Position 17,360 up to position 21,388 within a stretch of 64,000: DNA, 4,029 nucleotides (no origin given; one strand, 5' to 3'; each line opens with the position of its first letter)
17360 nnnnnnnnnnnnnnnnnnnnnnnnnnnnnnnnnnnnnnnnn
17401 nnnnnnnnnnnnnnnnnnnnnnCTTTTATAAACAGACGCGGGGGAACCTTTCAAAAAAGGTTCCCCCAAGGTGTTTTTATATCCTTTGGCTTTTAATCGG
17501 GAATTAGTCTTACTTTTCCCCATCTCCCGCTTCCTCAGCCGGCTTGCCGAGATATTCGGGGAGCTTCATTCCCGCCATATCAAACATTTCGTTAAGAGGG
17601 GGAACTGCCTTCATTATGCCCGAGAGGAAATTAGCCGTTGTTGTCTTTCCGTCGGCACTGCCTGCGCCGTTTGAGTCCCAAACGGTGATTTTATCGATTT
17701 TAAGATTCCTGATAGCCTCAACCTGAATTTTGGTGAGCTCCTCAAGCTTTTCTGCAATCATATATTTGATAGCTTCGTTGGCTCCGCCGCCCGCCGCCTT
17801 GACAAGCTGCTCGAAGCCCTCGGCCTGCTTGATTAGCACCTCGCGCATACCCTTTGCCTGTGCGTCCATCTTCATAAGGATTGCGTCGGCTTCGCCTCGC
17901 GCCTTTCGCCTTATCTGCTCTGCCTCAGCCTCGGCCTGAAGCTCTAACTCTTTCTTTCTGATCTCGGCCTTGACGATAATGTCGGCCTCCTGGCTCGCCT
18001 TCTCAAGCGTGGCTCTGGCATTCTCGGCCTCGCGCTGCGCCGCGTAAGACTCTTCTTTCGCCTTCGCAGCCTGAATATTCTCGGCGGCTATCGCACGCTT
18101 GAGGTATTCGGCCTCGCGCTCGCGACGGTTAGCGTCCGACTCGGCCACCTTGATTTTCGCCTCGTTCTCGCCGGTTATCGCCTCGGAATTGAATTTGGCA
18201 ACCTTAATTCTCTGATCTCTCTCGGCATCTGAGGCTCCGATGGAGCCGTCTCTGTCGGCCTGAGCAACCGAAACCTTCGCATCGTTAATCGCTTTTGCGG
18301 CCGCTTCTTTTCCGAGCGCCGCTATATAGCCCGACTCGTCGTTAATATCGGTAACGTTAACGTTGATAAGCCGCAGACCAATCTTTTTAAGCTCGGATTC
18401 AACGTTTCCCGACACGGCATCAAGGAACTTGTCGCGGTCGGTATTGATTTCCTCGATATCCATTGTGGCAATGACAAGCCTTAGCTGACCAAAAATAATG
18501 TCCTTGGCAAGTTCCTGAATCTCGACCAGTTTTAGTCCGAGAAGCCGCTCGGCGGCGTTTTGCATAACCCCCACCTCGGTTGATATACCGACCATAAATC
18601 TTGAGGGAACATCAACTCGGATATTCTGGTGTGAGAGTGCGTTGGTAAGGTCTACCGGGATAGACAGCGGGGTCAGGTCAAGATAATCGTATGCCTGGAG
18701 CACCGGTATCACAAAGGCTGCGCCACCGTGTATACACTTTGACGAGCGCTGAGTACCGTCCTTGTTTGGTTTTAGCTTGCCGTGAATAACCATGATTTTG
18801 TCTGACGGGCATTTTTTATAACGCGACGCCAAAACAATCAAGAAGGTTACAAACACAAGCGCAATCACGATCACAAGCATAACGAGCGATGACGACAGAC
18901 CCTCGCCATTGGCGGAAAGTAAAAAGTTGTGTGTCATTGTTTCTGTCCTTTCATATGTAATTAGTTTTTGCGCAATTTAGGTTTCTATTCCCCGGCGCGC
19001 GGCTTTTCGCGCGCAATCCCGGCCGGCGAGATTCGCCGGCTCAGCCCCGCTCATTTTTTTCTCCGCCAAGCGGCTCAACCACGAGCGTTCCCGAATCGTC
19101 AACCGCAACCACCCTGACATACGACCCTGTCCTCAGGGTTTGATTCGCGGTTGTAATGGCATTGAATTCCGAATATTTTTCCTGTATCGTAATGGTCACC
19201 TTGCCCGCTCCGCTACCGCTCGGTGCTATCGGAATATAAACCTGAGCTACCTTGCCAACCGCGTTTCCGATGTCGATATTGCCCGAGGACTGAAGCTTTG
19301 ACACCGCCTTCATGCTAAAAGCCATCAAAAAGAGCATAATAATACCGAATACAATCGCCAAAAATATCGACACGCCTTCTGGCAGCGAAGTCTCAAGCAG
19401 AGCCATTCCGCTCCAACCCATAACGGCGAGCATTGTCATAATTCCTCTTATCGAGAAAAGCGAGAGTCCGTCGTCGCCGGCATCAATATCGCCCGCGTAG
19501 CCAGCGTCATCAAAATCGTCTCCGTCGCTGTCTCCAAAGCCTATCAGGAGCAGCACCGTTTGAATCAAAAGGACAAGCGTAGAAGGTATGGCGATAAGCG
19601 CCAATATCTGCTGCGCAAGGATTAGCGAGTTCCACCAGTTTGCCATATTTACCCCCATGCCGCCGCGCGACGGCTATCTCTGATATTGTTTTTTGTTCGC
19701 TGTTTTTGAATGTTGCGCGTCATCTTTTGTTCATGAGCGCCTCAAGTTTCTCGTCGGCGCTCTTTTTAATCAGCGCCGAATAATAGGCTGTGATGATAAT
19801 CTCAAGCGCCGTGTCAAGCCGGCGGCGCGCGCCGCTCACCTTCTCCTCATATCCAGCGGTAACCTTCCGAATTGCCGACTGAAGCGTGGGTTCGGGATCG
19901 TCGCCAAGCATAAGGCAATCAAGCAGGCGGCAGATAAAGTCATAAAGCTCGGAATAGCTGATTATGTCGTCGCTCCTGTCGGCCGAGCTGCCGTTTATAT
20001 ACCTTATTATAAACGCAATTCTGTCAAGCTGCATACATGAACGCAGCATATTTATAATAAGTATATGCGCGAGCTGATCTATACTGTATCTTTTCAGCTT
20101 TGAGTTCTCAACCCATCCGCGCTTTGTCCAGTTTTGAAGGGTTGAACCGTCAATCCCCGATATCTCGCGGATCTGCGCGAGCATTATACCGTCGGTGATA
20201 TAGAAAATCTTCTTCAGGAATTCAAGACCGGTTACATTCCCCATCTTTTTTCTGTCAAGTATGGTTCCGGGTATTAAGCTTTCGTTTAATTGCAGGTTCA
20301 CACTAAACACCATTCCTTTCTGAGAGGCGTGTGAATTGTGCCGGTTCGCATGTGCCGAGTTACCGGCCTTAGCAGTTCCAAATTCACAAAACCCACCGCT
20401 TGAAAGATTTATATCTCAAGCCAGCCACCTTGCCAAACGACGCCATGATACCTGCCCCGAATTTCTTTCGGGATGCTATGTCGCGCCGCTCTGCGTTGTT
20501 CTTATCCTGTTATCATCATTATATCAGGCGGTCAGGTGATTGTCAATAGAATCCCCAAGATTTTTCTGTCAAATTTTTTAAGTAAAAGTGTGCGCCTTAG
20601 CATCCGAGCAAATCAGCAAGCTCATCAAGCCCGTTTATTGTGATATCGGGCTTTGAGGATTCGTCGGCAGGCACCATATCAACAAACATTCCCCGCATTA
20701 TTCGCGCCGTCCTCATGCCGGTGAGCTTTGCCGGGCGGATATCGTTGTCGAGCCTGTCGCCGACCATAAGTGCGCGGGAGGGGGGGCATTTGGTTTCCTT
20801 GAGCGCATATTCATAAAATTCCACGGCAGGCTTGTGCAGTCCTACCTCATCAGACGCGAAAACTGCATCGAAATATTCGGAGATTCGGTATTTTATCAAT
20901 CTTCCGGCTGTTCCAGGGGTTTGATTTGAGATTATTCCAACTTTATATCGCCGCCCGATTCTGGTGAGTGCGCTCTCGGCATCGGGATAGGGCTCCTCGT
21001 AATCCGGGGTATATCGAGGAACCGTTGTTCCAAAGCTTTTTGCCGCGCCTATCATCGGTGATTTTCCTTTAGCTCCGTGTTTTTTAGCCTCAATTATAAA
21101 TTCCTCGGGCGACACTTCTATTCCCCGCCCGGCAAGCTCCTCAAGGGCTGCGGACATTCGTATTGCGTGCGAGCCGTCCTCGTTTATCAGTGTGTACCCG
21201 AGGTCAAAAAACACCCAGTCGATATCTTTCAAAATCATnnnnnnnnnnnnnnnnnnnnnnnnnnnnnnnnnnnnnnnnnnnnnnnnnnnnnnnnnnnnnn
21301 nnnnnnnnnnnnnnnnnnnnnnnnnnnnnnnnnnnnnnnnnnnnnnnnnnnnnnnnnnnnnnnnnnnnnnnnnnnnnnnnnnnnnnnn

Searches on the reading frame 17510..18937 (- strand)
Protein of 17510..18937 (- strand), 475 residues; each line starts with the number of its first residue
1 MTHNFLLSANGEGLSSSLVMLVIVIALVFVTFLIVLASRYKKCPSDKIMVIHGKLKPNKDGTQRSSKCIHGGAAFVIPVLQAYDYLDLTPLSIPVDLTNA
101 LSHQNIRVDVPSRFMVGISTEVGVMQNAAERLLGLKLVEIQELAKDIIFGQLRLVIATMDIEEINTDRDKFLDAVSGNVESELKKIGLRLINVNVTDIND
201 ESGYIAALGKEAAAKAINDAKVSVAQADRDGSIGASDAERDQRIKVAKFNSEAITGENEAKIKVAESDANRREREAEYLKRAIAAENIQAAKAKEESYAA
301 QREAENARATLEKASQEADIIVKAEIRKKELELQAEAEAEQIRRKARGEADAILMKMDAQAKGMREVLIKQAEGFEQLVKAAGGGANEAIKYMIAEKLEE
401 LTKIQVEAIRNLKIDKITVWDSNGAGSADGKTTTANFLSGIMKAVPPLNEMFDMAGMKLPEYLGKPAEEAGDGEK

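Call 18: search_protein_families(library=pfam, proteins=[window:17510-18937:-])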
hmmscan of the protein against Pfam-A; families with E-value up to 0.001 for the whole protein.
window:17510-18937:- (475 aa): 1 family
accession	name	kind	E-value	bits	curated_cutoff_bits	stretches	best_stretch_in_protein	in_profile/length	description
PF01145.31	Band_7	-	1.4e-23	84.3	23.6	1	64-228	16-175/176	SPFH domain / Band 7 family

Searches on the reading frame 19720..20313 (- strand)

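Call 18: search_protein_families(library=pfam, proteins=[window:19720-20313:-])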
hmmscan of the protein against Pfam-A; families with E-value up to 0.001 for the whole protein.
window:19720-20313:- (197 aa): 1 family
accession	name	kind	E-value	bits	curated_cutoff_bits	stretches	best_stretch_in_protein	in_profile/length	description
PF08876.17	DUF1836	-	1.6e-11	44.7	27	1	52-125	33-103/105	Domain of unknown function (DUF1836)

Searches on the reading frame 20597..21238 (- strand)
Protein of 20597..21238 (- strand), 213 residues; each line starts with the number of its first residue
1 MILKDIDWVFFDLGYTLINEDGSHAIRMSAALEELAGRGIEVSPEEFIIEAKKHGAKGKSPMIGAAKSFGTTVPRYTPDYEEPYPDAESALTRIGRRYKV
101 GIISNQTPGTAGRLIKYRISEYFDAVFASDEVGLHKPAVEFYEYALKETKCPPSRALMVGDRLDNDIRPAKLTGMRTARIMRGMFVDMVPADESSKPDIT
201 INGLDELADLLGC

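Call 18: search_protein_families(library=pfam, proteins=[window:20597-21238:-])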
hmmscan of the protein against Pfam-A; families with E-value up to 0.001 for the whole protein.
window:20597-21238:- (213 aa): 3 families
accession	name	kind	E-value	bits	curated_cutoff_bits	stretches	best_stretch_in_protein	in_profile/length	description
PF00702.32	Hydrolase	-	5.1e-18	66.6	26.4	1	6-171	1-188/191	haloacid dehalogenase-like hydrolase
PF13419.12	HAD_2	-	4.1e-17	63.3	23.8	1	79-179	75-177/178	Haloacid dehalogenase-like hydrolase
PF13242.12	Hydrolase_like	-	1.3e-12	47.9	22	1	135-207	3-75/75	HAD-hyrolase-like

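Call 19: find_encoding_contigs(protein=window:20597-21238:-, flank=3000, max_places=10)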
Protein window:20597-21238:- (213 aa): no gene with exactly this product is on record in the collection.

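Call 23: find_homologous_proteins(query=window:20597-21238:-)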
Query window:20597-21238:- (213 aa): 183 proteins with E <= 0.001 among 492 candidates; the best 120 are listed.
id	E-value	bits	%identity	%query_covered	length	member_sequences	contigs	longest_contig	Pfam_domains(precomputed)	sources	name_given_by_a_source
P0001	1.8e-136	471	100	99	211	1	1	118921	PF13419.13,PF00702.33,PF13242.13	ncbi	-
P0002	1.4e-44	171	44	97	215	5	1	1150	PF13419.13,PF00702.33,PF13242.13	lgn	-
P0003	2.0e-44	170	42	100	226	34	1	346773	PF13419.13,PF00702.33,PF13242.13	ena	-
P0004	3.1e-44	169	40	99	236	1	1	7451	PF13419.13,PF00702.33,PF13242.13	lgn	-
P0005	4.3e-44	169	42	99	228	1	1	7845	PF13419.13,PF00702.33,PF13242.13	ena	-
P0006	1.5e-43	167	41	99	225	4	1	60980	PF13419.13,PF00702.33,PF13242.13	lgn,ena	-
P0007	1.6e-43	167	41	99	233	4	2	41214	PF13419.13,PF00702.33,PF13242.13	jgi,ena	-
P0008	2.6e-43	166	41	99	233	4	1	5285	PF13419.13,PF00702.33,PF13242.13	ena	-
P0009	5.0e-43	165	40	99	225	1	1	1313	PF13419.13,PF00702.33,PF13242.13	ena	-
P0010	5.0e-43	165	40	99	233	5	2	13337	PF13419.13,PF00702.33,PF13242.13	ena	-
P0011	5.9e-43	165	40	99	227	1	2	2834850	PF13419.13,PF00702.33,PF13242.13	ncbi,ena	-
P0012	6.5e-43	165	41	98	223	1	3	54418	PF13419.13,PF00702.33,PF13242.13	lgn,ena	-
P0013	7.0e-43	165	42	98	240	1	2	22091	PF13419.13,PF00702.33,PF13242.13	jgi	jgi:HAD superfamily hydrolase (TIGR01549 family)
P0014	7.5e-43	165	41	99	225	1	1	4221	PF13419.13,PF00702.33,PF13242.13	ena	-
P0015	1.0e-42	164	41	98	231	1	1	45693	PF13419.13,PF00702.33,PF13242.13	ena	-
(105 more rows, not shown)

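Call 24: find_encoding_contigs(protein=P0001, flank=10000, max_places=5)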
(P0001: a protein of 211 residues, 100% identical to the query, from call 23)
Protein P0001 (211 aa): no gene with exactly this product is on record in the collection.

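Call 25: list_cluster_members(proteins=[P0001])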
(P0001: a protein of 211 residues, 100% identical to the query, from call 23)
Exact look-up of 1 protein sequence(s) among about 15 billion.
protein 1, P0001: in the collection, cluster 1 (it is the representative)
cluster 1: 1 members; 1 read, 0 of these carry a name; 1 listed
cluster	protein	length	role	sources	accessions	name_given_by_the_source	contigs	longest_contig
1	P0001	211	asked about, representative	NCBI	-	-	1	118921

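Call 42: find_encoding_contigs(protein=P0003, flank=4000, max_places=2)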
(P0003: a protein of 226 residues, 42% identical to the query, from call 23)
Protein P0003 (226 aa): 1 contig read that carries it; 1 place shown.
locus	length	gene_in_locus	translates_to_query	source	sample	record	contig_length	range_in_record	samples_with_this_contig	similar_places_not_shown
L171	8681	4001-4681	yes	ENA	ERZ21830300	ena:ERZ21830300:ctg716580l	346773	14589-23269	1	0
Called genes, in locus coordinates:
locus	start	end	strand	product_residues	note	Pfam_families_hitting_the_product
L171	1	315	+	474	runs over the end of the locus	PF11638:DnaA_N (faint), PF00308:Bac_DnaA, PF01695:IstB_IS21, PF08299:Bac_DnaA_C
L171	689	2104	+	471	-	PF01018:GTP1_OBG, PF01926:MMR_HSR1, PF02421:FeoB_N, PF09269:DUF1967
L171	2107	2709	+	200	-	PF01467:CTP_transf_like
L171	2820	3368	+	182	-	PF05685:Uma2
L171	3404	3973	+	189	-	PF00156:Pribosyltran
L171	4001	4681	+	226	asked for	PF00702:Hydrolase, PF13419:HAD_2, PF13242:Hydrolase_like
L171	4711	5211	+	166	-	-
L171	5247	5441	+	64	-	-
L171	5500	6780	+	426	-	PF07690:MFS_1, PF12832:MFS_1_like, PF07690:MFS_1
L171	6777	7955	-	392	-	PF00557:Peptidase_M24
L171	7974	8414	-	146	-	PF05656:DUF805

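Call 43: find_encoding_contigs(protein=P0006, flank=4000, max_places=2)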
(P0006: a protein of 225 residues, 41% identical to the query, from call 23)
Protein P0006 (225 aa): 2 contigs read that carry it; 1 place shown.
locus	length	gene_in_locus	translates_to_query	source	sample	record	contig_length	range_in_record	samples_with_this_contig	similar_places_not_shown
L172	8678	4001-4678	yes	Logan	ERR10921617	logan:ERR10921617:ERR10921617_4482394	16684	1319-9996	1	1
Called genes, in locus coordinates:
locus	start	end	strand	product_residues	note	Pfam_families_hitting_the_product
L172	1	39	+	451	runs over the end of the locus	?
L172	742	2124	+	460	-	PF01018:GTP1_OBG, PF01926:MMR_HSR1, PF02421:FeoB_N, PF09269:DUF1967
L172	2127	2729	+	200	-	PF01467:CTP_transf_like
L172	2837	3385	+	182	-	PF05685:Uma2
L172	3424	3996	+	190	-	PF00156:Pribosyltran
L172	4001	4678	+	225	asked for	PF00702:Hydrolase, PF13419:HAD_2, PF13242:Hydrolase_like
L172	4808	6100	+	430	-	PF07690:MFS_1, PF12832:MFS_1_like (weak), PF01306:LacY_symp (weak), PF07690:MFS_1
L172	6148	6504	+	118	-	PF13650:Asp_protease_2 (weak), PF13975:gag-asp_proteas (weak)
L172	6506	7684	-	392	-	PF00557:Peptidase_M24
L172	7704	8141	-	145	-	PF05656:DUF805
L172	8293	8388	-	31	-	-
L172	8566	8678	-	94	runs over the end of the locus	-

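Call 59: search_protein_families(library=ncbifam, proteins=[P0001], max_evalue=0.00001)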
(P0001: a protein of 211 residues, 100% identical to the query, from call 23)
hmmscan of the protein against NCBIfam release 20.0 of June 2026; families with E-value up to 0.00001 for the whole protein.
P0001 (211 aa): 21 families
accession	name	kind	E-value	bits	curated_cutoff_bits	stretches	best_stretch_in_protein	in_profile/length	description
TIGR02253.1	CTE7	subfamily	1e-31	110.5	169.75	1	75-205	89-220/221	TIGR02253 family HAD-type hydrolase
TIGR02254.1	YjjG_YfnB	equivalog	1.4e-17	63.9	159.9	1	82-207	99-221/223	YjjG family noncanonical pyrimidine nucleotidase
TIGR01428.1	HAD_type_II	equivalog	6.7e-17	62.2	125.4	1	80-181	91-193/197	haloacid dehalogenase type II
NF053830.1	RUBPPhHalo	equivalog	2.4e-16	60.1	330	1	81-208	104-233/234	ribulose-1,5-bisphosphate 5-phosphatase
NF006976.0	PRK09449.1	equivalog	6e-16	58.6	183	1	80-209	95-222/225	pyrimidine 5'-nucleotidase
TIGR02252.1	DREG-2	subfamily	1.5e-15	57.5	155.2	1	81-175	106-201/203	HAD hydrolase, REG-2-like, family IA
NF009804.0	PRK13288.1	equivalog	1.9e-12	47.1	218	1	94-208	97-209/215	pyrophosphatase PpaX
TIGR01662.1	HAD-SF-IIIA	subfamily_domain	6.6e-11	42.5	44.6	1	75-178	20-138/141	HAD-IIIA family hydrolase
NF052576.1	PymNtasePynAStpc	equivalog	7.3e-11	42.1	350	1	109-177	130-199/229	pyrimidine 5'-nucleotidase PynA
TIGR01549.1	HAD-SF-IA-v1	subfamily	2.1e-10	41.2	23.3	1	94-169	75-146/149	HAD-IA family hydrolase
NF009695.0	PRK13222.1-2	equivalog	2.3e-10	40.3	225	1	55-209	69-222/226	phosphoglycolate phosphatase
TIGR01993.1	Pyr-5-nucltdase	equivalog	9.1e-09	35.4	142.9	1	81-176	85-181/183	pyrimidine 5'-nucleotidase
TIGR01449.2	PGP_bact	equivalog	2.3e-08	33.9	180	1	74-209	79-213/213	phosphoglycolate phosphatase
TIGR01509.1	HAD-SF-IA-v3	subfamily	5.5e-08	33.1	29.4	1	80-175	65-151/154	HAD-IA family hydrolase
TIGR01458.1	HAD-SF-IIA-hyp3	hypoth_equivalog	2e-07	30.6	175.95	1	132-208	177-253/257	TIGR01458 family HAD-type hydrolase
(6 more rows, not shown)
